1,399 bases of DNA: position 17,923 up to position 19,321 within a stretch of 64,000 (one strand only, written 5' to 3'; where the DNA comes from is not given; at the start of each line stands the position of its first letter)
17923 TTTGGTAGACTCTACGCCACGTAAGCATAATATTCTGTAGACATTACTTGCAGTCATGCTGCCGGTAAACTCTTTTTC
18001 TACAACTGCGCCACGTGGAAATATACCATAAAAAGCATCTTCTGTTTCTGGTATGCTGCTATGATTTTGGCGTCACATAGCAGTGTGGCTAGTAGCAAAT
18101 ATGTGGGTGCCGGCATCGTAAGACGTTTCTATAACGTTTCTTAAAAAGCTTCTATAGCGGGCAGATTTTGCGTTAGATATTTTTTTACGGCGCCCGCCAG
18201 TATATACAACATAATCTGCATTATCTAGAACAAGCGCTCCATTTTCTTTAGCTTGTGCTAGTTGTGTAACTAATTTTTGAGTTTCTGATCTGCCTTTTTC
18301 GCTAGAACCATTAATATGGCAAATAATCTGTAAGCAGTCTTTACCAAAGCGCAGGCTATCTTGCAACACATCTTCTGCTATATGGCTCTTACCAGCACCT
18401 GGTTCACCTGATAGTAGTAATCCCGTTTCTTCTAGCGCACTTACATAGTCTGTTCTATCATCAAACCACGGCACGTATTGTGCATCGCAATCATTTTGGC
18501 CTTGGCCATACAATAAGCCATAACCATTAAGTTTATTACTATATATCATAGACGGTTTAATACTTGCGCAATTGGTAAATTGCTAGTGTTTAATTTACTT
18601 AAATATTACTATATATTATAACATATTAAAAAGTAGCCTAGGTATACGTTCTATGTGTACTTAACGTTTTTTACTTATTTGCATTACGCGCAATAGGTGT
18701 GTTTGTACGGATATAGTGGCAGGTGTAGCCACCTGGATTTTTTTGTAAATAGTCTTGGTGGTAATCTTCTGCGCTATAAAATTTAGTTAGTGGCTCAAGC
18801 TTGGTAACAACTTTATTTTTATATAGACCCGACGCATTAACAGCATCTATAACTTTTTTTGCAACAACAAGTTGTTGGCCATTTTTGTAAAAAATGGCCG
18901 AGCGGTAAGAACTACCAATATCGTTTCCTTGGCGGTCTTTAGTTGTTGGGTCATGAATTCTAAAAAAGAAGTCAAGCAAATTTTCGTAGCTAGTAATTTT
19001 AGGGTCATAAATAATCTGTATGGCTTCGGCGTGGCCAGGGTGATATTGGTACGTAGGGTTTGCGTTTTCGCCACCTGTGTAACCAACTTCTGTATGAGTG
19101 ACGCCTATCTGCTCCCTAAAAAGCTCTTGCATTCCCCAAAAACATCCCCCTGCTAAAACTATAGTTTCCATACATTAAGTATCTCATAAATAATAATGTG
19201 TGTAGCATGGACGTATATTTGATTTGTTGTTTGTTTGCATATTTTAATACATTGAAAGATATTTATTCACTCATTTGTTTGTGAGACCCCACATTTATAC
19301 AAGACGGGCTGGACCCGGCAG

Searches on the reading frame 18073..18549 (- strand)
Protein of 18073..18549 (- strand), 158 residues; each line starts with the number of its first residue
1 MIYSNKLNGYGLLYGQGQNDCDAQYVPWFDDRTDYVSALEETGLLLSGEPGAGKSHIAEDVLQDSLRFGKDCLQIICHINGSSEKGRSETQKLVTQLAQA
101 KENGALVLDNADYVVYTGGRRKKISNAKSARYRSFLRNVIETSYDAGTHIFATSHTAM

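Call 3: search_protein_families(library=pfam, proteins=[window:18073-18549:-], max_evalue=1)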
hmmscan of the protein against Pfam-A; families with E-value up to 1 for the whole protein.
window:18073-18549:- (158 aa): 16 families
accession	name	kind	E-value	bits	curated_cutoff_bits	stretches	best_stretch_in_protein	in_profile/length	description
PF00004.35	AAA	-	4.9e-06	27.4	21.2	1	44-153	1-107/131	ATPase family associated with various cellular activities (AAA)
PF24883.2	NPHP3_N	-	5.2e-05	23.9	24.8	1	28-102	5-84/164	Nephrocystin 3, N-terminal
PF13401.12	AAA_22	-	0.00025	21.8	27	1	44-63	8-27/130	AAA domain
PF20720.3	nSTAND3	-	0.00061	19.9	27.2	1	38-86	13-61/155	Novel STAND NTPase 3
PF13191.12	AAA_16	-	0.0014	19.5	32.6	1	42-75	25-63/167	AAA ATPase domain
PF06414.18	Zeta_toxin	-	0.0021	17.9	22.3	1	30-74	6-48/199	Zeta toxin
PF05729.18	NACHT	-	0.0037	17.5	26.7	0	90-156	69-130/167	NACHT domain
PF06745.19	ATPase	-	0.015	15.1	26.6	1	39-112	17-89/231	KaiC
PF00158.32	Sigma54_activat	-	0.019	15.1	20.2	1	40-77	21-58/168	Sigma-54 interaction domain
PF01695.23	IstB_IS21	-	0.02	14.9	24.1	1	42-132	93-183/238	IstB-like ATP binding protein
PF07475.17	Hpr_kinase_C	-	0.024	14.6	33.3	1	41-87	18-64/171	HPr Serine kinase C-terminal domain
PF12775.13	AAA_7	-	0.08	12.9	25.8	1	42-100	34-88/181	P-loop containing dynein motor region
PF01443.25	Viral_helicase1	-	0.084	13.1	21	1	46-109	3-66/228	Viral superfamily 1 RNA helicase core domain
PF21547.3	TTI1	-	0.14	12.5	27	1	94-117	26-49/90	TELO2-interacting protein 1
PF00910.28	RNA_helicase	-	0.15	13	21.5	0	45-66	2-23/105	RNA helicase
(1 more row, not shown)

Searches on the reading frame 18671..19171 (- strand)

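Call 3: search_protein_families(library=pfam, proteins=[window:18671-19171:-], max_evalue=1)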
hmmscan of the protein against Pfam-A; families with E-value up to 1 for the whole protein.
window:18671-19171:- (166 aa): 2 families
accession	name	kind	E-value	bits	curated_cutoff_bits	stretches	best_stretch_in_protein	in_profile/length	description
PF01625.27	PMSR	-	2e-60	203.9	23.7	1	3-150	1-152/153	Peptide methionine sulfoxide reductase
PF14131.11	DUF4298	-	0.15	12.6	27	1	120-147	27-54/87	Domain of unknown function (DUF4298)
